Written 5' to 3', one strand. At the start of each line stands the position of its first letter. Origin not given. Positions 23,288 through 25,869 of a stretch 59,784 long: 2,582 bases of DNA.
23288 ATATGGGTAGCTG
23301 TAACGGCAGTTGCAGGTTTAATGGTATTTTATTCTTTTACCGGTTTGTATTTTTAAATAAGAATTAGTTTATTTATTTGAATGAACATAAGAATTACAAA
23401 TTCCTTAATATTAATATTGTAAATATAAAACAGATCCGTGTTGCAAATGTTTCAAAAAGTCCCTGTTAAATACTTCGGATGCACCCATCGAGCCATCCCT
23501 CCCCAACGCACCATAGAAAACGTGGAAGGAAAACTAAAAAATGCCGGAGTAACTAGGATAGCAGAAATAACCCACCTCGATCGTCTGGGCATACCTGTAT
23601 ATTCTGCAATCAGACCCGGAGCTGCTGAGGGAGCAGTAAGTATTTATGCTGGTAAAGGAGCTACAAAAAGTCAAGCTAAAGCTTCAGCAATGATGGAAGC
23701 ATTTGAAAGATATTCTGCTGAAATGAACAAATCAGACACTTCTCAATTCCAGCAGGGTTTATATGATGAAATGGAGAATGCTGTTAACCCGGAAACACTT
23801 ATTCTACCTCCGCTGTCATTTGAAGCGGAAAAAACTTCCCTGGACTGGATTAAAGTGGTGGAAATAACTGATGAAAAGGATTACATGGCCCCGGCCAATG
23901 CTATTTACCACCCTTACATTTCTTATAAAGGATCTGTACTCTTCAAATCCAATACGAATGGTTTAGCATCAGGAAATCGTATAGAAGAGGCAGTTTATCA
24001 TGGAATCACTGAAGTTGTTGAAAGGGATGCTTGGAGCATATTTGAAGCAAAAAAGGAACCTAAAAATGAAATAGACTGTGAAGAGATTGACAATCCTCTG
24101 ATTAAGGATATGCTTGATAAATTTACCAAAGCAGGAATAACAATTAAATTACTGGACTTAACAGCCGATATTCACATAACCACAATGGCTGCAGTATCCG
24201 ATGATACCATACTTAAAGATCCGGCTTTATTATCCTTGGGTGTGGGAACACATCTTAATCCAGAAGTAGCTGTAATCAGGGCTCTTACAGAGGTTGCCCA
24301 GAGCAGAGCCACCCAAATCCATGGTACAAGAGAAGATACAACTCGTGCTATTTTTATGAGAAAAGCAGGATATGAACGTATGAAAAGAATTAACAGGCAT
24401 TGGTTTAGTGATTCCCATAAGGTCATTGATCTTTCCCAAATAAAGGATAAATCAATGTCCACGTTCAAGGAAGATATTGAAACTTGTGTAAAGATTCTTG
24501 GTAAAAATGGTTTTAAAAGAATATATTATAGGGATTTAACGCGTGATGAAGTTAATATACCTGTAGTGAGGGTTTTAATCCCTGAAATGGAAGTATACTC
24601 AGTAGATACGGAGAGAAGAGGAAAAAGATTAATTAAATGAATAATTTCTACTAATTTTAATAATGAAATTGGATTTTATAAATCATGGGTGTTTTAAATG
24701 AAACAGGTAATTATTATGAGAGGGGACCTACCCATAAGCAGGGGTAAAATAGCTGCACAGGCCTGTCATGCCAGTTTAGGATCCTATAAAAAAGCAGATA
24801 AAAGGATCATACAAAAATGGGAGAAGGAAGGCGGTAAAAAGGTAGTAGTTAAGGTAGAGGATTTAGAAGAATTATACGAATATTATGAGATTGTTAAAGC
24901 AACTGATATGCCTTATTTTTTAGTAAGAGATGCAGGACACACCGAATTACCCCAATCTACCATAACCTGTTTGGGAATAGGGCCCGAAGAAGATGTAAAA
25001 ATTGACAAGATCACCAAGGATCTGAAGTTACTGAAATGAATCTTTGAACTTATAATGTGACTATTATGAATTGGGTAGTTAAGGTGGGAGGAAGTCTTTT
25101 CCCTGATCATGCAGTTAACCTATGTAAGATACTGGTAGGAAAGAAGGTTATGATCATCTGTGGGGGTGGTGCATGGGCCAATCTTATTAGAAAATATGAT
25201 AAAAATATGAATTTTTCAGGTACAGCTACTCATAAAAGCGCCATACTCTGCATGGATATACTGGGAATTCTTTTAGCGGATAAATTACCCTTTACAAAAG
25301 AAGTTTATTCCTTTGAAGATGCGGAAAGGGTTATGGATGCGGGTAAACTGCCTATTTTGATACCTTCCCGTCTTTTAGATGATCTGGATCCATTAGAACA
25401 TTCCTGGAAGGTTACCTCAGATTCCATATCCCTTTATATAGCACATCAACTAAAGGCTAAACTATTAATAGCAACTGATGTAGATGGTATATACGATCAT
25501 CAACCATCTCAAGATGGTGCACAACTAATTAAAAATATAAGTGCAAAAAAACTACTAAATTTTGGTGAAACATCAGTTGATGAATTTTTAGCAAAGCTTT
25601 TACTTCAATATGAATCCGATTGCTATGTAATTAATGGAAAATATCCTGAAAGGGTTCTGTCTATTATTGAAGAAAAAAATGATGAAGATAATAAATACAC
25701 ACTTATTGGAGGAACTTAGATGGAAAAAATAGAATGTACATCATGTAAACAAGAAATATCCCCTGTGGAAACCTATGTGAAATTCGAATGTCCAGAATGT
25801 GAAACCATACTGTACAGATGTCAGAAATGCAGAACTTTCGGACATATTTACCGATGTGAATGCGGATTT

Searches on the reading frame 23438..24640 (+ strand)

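Call 40: search_protein_families(library=pfam, proteins=[window:23438-24640:+], max_evalue=0.001)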
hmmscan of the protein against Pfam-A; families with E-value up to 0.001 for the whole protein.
window:23438-24640:+ (400 aa): 1 family
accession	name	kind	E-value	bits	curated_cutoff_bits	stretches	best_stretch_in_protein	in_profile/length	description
PF02624.21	YcaO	-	2.4e-94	316.7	25.7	1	71-385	1-325/325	YcaO cyclodehydratase, ATP-ad Mg2+-binding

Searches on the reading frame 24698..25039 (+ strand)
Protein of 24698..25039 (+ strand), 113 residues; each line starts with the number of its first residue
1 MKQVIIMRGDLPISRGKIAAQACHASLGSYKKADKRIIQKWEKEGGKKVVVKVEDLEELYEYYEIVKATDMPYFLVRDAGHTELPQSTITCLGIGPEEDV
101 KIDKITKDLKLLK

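Call 40: search_protein_families(library=pfam, proteins=[window:24698-25039:+], max_evalue=0.001)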
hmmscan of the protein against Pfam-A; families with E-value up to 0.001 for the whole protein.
window:24698-25039:+ (113 aa): 1 family
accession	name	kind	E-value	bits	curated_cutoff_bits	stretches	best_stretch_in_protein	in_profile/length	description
PF01981.21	PTH2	-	9.3e-39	132.6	23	1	1-112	1-115/115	Peptidyl-tRNA hydrolase PTH2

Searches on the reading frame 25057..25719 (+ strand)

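Call 40: search_protein_families(library=pfam, proteins=[window:25057-25719:+], max_evalue=0.001)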
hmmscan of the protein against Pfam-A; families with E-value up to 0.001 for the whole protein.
window:25057-25719:+ (220 aa): 1 family
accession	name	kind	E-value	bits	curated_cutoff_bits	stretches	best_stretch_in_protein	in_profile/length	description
PF00696.33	AA_kinase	-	2.6e-20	73.6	24.9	1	6-180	3-218/234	Amino acid kinase family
